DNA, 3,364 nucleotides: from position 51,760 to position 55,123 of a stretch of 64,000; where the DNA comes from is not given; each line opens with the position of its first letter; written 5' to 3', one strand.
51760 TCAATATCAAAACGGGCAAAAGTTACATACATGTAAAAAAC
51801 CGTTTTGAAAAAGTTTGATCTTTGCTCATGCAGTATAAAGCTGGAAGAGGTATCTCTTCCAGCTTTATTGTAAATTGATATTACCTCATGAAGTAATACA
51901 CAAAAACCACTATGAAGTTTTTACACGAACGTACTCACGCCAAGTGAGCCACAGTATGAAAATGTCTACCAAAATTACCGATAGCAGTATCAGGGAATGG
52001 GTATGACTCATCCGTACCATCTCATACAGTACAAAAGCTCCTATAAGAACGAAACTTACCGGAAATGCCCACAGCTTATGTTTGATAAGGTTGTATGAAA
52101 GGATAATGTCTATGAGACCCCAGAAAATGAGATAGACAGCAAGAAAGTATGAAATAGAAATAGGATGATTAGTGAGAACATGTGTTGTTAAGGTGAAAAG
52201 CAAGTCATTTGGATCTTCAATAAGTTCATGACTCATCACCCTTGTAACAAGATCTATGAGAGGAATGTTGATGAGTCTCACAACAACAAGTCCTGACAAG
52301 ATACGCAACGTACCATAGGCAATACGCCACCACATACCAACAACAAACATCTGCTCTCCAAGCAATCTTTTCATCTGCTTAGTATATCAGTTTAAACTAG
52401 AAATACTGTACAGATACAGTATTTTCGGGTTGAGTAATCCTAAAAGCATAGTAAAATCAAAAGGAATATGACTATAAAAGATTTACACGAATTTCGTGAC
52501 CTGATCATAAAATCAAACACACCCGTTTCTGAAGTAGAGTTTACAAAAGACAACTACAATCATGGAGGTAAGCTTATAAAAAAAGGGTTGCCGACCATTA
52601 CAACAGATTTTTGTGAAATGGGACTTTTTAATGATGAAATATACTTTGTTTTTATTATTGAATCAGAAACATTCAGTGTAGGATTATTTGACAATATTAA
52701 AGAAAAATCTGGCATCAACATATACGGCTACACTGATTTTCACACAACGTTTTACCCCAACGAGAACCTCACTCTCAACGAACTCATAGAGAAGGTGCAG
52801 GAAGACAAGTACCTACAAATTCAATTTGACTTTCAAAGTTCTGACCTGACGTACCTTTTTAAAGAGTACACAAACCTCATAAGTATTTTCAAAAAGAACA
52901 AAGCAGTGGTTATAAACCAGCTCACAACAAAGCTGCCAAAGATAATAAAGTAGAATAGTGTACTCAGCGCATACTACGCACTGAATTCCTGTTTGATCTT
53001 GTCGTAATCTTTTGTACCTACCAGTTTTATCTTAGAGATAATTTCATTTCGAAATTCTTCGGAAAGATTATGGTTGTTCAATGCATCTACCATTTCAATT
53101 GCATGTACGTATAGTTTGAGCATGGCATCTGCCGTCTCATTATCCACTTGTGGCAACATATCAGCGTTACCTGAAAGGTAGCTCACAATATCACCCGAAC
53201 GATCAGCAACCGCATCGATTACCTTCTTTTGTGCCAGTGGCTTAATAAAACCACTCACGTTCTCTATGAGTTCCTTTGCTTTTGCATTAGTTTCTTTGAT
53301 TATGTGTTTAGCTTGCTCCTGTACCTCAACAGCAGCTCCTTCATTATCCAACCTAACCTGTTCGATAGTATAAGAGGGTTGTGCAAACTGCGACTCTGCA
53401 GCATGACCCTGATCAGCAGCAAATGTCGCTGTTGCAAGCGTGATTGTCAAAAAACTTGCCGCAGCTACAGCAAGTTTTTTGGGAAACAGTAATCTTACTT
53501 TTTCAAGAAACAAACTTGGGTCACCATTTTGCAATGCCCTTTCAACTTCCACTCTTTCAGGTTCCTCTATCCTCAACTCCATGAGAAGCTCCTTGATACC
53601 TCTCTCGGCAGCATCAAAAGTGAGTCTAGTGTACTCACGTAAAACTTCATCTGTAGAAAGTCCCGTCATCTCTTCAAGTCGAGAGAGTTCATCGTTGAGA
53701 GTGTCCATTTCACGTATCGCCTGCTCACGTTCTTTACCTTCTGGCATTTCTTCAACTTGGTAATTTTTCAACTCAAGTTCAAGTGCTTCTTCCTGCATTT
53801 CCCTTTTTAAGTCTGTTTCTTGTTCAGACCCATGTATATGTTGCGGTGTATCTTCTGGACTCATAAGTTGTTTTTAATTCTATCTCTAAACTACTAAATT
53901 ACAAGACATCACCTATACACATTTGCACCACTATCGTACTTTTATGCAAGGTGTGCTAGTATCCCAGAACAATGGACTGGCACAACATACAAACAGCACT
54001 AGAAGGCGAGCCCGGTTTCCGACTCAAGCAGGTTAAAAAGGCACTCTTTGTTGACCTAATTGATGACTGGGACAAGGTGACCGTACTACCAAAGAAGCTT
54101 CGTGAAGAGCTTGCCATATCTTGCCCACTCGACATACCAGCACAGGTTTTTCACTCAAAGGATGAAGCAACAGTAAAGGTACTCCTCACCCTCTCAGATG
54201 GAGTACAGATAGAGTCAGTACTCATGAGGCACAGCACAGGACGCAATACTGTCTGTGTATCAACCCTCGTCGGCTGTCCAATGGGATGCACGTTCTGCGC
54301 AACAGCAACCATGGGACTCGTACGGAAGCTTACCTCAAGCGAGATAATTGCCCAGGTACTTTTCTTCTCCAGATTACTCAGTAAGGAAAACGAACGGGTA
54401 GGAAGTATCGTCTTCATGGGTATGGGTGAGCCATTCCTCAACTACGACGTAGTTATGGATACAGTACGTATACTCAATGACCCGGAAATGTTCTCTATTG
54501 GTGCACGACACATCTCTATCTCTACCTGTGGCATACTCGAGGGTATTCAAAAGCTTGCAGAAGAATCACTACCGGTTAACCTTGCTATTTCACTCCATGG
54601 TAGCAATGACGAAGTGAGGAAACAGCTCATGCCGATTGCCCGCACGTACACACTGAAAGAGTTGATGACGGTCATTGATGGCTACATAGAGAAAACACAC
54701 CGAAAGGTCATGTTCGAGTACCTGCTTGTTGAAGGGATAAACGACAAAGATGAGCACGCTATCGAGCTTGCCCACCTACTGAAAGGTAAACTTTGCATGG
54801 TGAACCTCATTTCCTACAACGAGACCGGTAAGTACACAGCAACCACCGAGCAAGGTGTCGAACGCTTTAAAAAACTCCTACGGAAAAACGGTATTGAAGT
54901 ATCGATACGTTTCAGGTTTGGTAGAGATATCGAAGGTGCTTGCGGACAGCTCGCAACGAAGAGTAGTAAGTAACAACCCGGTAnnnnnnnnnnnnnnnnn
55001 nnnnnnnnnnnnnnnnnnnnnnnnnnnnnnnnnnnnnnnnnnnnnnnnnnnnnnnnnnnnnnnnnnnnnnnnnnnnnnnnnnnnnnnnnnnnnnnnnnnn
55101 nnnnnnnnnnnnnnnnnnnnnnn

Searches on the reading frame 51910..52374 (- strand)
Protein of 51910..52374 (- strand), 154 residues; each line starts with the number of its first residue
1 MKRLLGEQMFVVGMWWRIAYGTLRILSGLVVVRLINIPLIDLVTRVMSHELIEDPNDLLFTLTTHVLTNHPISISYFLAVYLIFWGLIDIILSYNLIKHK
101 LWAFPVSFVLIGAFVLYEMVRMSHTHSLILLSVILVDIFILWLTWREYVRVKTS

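Call 33: search_protein_families(library=pfam, proteins=[window:51910-52374:-], max_evalue=0.01)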
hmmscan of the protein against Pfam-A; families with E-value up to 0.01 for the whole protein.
window:51910-52374:- (154 aa): 1 family
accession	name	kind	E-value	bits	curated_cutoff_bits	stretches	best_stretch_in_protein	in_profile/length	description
PF09900.14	DUF2127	-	1.6e-19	71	24.3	1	13-148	5-140/140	Predicted membrane protein (DUF2127)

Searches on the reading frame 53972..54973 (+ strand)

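Call 33: search_protein_families(library=pfam, proteins=[window:53972-54973:+], max_evalue=0.01)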
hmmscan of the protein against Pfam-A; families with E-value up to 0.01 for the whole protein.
window:53972-54973:+ (333 aa): 3 families
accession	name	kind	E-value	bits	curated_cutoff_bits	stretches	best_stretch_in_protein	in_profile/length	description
PF04055.27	Radical_SAM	-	4.4e-19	69.7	29.5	1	97-266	2-165/166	Radical SAM superfamily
PF21016.3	RlmN_N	-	0.0054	16.9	24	0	12-48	19-55/60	Ribosomal RNA large subunit methyltransferase N-terminal domain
PF13353.11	Fer4_12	-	0.0055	17.4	22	0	90-198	3-103/137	4Fe-4S single cluster domain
